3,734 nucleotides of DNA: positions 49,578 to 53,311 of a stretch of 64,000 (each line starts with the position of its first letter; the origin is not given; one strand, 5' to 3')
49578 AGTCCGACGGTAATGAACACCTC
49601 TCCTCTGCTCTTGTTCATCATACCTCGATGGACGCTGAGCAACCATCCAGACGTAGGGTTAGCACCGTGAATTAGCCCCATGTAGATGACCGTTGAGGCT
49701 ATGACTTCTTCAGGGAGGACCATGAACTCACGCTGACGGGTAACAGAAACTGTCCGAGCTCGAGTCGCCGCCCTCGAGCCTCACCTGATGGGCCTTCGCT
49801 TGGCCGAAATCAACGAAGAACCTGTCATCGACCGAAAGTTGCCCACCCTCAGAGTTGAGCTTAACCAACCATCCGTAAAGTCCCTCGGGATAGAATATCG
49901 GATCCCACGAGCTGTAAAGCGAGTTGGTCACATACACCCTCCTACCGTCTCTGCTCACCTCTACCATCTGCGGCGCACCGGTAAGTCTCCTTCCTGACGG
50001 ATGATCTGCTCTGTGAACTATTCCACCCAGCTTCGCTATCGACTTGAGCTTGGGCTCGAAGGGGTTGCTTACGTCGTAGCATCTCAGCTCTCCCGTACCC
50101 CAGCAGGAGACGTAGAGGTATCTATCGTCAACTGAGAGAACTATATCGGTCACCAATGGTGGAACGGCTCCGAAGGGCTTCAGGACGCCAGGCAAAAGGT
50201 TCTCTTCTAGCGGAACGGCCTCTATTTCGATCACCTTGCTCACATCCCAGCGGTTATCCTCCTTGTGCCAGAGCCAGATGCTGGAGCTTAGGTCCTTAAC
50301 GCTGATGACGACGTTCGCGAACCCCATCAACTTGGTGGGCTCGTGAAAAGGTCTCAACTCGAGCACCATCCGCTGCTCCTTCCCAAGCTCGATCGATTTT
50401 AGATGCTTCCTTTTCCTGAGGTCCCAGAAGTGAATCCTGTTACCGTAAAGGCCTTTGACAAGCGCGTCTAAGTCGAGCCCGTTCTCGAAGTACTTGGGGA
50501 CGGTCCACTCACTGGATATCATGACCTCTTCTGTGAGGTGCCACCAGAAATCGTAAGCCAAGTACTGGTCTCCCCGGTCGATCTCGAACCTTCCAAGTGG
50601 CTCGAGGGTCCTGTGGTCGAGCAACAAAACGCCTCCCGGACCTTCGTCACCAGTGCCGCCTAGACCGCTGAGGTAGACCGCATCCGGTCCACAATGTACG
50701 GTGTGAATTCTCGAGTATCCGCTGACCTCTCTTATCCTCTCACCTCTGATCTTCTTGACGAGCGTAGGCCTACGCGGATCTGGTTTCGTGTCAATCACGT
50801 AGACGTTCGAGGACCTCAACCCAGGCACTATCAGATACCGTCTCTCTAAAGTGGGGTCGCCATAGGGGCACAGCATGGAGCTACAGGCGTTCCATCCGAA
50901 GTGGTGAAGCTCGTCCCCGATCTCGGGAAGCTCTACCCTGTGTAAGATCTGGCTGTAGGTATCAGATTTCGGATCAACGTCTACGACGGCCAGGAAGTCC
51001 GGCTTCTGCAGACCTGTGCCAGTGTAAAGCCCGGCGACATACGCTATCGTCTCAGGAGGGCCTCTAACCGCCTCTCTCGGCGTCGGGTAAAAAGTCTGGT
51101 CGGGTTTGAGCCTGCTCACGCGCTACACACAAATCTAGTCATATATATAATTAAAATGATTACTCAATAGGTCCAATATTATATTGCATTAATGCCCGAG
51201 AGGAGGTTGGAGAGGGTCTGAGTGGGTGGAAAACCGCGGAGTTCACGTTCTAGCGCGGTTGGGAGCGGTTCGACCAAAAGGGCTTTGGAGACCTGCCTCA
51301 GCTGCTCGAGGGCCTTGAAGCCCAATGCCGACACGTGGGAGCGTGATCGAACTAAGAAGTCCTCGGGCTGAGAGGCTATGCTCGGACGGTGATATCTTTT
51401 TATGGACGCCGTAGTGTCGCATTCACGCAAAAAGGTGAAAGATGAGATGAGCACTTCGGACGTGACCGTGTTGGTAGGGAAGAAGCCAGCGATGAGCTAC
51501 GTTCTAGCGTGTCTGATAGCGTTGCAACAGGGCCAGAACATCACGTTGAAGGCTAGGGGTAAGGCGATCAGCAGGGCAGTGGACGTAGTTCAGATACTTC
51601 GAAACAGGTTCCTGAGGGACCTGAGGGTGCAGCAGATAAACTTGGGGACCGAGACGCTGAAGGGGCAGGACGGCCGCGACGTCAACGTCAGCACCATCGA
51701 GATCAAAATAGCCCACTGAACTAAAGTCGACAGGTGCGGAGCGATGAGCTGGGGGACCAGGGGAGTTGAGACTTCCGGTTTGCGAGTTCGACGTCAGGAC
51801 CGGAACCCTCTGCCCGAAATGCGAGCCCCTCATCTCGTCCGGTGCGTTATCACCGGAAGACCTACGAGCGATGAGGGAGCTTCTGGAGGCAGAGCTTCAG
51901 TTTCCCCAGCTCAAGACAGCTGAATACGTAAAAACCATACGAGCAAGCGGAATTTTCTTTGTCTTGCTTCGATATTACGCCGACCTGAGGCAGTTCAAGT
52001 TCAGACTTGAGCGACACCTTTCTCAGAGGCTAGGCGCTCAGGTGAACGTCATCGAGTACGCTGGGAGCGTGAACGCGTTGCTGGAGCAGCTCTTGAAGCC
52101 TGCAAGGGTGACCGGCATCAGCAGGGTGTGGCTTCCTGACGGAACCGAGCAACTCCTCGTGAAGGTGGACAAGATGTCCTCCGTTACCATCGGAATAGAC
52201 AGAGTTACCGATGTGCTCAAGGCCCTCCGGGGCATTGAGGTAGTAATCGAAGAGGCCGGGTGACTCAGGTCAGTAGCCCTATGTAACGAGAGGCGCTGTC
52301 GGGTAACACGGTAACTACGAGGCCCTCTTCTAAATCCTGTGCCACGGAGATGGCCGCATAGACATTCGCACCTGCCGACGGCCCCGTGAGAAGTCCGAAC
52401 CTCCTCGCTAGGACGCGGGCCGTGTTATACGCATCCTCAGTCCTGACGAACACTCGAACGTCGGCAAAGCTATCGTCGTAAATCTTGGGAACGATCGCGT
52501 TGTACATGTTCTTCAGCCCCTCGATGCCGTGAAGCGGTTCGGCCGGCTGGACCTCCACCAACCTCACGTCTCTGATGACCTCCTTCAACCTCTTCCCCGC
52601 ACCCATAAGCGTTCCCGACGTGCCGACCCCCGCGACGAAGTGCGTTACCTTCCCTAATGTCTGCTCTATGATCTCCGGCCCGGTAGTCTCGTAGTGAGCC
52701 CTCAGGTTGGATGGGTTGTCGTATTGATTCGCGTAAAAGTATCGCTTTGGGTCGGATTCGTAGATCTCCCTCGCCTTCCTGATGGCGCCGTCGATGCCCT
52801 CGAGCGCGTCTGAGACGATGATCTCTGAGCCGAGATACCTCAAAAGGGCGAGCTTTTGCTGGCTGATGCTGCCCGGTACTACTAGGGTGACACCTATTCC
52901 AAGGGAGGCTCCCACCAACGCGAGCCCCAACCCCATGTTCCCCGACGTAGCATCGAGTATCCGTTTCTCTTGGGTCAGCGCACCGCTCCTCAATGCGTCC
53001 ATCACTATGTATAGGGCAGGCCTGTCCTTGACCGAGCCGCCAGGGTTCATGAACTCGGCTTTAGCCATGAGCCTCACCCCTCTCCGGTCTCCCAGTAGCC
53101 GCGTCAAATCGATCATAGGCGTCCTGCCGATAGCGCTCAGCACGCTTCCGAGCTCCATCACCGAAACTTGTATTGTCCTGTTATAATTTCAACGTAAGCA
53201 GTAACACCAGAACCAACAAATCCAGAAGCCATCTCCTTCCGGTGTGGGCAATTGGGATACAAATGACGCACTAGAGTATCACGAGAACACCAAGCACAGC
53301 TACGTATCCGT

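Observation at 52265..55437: GC-rich patch: tandem SagB-type dehydrogenase and CBS/zinc-ribbon protein next to divergent cysteine synthase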

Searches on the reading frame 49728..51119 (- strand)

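Call 4: search_protein_families(library=pfam, proteins=[window:49728-51119:-], max_evalue=0.01)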
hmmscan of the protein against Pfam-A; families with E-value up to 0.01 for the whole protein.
window:49728-51119:- (463 aa): 1 family
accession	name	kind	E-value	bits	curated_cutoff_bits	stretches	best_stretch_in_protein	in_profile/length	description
PF05694.17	SBP56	-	3.6e-185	616.5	34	1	6-459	3-453/453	56kDa selenium binding protein (SBP56)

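Call 5: search_protein_families(library=ncbifam, proteins=[window:49728-51119:-], max_evalue=0.01)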
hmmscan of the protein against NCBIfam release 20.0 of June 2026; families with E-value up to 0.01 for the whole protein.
window:49728-51119:- (463 aa): 1 family
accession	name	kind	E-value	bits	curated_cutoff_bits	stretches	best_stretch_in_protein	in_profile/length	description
NF052453.1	MthilOxMtoX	equivalog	1.7e-30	105.8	650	1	38-448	34-400/408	methanethiol oxidase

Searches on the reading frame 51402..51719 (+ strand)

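Call 4: search_protein_families(library=pfam, proteins=[window:51402-51719:+], max_evalue=0.01)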
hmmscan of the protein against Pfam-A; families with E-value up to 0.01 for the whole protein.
window:51402-51719:+ (105 aa): 1 family
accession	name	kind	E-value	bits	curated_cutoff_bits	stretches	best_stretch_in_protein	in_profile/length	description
PF01918.27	Alba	-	9.5e-17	61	25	1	22-73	2-55/66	Alba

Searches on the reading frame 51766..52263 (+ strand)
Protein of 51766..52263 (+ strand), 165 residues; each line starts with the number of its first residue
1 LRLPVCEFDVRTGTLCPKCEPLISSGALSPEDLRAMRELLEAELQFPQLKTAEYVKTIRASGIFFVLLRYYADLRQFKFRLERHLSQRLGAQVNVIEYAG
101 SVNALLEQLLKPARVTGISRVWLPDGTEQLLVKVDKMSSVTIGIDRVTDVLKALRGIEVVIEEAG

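Call 4: search_protein_families(library=pfam, proteins=[window:51766-52263:+], max_evalue=0.01)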
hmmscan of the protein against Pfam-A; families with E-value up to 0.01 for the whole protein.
window:51766-52263:+ (165 aa): 1 family
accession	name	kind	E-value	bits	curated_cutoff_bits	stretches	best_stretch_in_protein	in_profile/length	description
PF13184.12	KH_5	-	0.00093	19.7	27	1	84-119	32-68/69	NusA-like KH domain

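Call 5: search_protein_families(library=ncbifam, proteins=[window:51766-52263:+], max_evalue=0.01)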
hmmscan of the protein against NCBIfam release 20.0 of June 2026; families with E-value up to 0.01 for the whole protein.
window:51766-52263:+ (165 aa): 1 family
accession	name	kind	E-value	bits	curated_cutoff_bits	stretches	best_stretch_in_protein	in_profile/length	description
NF005013.0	PRK06418.1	equivalog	5.9e-33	113.9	175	1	1-162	1-164/166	transcription elongation factor NusA-like protein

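Call 63: list_cluster_members(proteins=[window:51766-52260:+, window:52268-53161:-, window:53244-54812:+, window:54859-55434:+, window:55489-57081:+, window:57732-58526:+, window:49731-51119:-])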
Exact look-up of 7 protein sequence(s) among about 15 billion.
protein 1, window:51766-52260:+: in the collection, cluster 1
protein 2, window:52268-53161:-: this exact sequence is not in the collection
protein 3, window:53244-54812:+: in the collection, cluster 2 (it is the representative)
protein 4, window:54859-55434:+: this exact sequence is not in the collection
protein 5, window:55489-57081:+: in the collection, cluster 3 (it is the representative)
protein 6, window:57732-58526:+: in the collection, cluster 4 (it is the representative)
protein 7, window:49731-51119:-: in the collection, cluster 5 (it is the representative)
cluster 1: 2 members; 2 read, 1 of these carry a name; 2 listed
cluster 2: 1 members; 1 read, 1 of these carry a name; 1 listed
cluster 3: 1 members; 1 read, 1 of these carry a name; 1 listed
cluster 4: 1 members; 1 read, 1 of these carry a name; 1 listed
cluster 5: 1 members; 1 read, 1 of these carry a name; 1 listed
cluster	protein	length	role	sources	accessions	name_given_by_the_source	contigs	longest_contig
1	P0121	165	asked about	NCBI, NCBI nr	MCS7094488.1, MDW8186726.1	MAG: hypothetical protein NZ988_01585 [Thaumarchaeota archaeon] | hypothetical protein [Candidatus Calditenuaceae archaeon]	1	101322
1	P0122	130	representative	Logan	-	-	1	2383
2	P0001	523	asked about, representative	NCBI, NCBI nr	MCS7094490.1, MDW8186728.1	MAG: SagB/ThcOx family dehydrogenase [Thaumarchaeota archaeon] | SagB/ThcOx family dehydrogenase [Candidatus Calditenuaceae archaeon]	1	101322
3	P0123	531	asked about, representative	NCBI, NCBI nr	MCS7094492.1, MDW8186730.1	MAG: DNA topoisomerase VI subunit B [Thaumarchaeota archaeon] | DNA topoisomerase VI subunit B [Candidatus Calditenuaceae archaeon]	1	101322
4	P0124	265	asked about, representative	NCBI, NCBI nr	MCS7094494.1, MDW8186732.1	MAG: NAD(+)/NADH kinase [Thaumarchaeota archaeon] | NAD(+)/NADH kinase [Candidatus Calditenuaceae archaeon]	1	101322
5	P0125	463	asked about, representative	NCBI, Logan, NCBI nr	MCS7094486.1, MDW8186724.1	MAG: selenium-binding family protein [Thaumarchaeota archaeon] | selenium-binding family protein [Candidatus Calditenuaceae archaeon]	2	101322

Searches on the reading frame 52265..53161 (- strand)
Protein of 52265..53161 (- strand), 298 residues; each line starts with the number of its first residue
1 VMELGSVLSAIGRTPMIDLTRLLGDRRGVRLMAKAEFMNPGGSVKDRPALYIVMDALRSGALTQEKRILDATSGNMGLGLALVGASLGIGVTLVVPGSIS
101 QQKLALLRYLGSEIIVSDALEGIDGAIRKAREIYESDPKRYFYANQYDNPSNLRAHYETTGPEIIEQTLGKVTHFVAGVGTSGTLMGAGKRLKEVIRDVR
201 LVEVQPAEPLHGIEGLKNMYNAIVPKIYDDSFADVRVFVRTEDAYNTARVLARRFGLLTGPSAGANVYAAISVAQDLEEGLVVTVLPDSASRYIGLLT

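Call 4: search_protein_families(library=pfam, proteins=[window:52265-53161:-], max_evalue=0.01)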
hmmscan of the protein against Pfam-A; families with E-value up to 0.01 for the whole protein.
window:52265-53161:- (298 aa): 1 family
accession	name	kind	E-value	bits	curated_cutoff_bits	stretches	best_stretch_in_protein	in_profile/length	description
PF00291.31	PALP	-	2.2e-63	214.8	35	1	8-288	2-295/295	Pyridoxal-phosphate dependent enzyme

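Call 5: search_protein_families(library=ncbifam, proteins=[window:52265-53161:-], max_evalue=0.01)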
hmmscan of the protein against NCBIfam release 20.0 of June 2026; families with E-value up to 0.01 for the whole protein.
window:52265-53161:- (298 aa): 36 families (the best 25 are shown)
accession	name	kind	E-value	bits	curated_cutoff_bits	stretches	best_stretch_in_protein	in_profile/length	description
TIGR01136.1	cysKM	subfamily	1.5e-91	306.9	344.15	1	9-294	3-294/299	cysteine synthase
TIGR01138.1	cysM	equivalog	7.8e-88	294.8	394.2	1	7-294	2-285/290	cysteine synthase B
TIGR01139.1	cysK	equivalog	3.5e-79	266.2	350.95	1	9-294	3-293/298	cysteine synthase A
NF007989.0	PRK10717.1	equivalog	1.1e-70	238.3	387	1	6-294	7-313/334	cysteine synthase A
NF008735.0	PRK11761.1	equivalog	1.3e-70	238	413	1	6-294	5-289/296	cysteine synthase CysM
TIGR01137.1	cysta_beta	equivalog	1.6e-63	215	510.25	1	6-294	4-306/457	cystathionine beta-synthase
TIGR03945.1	PLP_SbnA_fam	equivalog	8.9e-56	189.2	349.95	1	8-294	2-295/304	2,3-diaminopropionate biosynthesis protein SbnA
NF053679.1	CysteaSynCapA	equivalog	2.7e-48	164.4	600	2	6-205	9-209/329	cysteate synthase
NF005292.0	PRK06815.1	equivalog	5e-16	58.6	371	1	11-208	19-206/320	threonine/serine dehydratase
NF006094.0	PRK08246.1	subfamily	1.6e-15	57.3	331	1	10-208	20-204/310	serine/threonine dehydratase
NF006389.0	PRK08638.1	equivalog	1.4e-13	50.5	453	1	10-249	24-252/333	bifunctional threonine ammonia-lyase/L-serine ammonia-lyase TdcB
NF052478.1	CystDsulMYC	equivalog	3e-13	49.8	600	1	19-293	27-320/354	L-cysteine desulfhydrase Cds1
NF006674.0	PRK09224.1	subfamily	1.6e-12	46.9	577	1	17-208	28-211/508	threonine ammonia-lyase IlvA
NF009130.0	PRK12483.1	subfamily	1.7e-12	46.8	801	1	17-208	40-223/521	threonine ammonia-lyase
TIGR01127.1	ilvA_1Cterm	equivalog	2.1e-12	46.7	378.75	1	20-207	6-184/380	threonine ammonia-lyase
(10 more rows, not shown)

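Call 67: find_encoding_contigs(protein=window:52265-53158:-, flank=4000, max_places=6)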
Protein window:52265-53158:- (297 aa): 1 contig read that carries it; 1 place shown.
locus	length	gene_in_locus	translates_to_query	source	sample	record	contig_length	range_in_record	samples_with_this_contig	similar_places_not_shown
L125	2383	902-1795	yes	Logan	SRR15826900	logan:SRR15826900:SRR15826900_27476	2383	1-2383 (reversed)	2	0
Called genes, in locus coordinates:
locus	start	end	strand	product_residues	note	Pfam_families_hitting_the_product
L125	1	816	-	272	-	?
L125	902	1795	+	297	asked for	PF00291:PALP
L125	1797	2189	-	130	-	-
